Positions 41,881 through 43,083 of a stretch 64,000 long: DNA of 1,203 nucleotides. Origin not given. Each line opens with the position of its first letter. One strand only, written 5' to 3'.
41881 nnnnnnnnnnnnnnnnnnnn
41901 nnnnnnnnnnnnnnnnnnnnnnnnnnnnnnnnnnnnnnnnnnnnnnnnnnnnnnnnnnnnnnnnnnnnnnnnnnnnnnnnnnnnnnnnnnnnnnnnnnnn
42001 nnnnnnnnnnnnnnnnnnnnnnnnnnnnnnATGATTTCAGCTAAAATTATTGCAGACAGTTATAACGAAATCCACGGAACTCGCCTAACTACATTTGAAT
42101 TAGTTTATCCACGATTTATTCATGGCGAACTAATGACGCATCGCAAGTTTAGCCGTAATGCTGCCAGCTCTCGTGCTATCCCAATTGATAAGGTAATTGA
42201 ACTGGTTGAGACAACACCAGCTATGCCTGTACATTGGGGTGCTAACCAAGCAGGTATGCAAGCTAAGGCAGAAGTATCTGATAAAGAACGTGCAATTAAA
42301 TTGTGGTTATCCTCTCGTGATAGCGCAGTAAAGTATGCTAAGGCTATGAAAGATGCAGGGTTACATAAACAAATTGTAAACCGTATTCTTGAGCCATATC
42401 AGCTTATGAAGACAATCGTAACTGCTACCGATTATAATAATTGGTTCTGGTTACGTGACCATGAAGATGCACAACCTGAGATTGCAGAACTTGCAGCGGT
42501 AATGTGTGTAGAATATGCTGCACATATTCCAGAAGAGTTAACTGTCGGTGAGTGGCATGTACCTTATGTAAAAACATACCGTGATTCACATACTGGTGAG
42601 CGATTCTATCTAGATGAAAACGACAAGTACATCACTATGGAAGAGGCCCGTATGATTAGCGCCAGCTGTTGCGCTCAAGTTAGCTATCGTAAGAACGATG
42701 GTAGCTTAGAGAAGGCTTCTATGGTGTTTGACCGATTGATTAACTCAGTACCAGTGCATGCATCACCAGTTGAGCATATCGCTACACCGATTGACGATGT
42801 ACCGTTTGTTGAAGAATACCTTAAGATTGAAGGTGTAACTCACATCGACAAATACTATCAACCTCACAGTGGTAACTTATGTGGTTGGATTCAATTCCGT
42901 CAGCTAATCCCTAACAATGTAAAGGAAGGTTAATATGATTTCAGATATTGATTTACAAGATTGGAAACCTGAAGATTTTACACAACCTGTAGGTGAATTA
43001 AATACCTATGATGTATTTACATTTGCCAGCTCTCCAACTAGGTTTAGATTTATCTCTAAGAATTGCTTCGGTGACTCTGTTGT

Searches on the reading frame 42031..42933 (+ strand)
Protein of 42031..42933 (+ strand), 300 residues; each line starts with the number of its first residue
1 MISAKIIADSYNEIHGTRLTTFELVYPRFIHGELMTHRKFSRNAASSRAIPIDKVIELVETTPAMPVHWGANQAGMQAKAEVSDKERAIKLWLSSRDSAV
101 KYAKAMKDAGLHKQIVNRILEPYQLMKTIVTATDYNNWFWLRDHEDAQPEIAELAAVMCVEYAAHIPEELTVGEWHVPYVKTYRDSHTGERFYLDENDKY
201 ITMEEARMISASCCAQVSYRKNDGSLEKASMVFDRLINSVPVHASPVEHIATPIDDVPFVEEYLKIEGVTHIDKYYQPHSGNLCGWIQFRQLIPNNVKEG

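Call 115: search_protein_families(library=phrogs, proteins=[window:42031-42933:+], max_evalue=0.00001)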
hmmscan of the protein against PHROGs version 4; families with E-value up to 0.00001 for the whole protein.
window:42031-42933:+ (300 aa): 1 family
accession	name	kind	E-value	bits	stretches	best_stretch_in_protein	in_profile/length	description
phrog_85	-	DNA, RNA and nucleotide metabolism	8.1e-94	316.7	1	2-298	410-704/866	thymidylate synthase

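Call 116: search_protein_families(library=pfam, proteins=[window:42031-42933:+], max_evalue=0.001)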
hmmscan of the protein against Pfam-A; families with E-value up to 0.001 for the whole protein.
window:42031-42933:+ (300 aa): 1 family
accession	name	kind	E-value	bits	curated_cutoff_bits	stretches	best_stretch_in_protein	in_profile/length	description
PF02511.20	Thy1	-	3.6e-08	33.8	24.8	1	21-167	60-190/191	Thymidylate synthase complementing protein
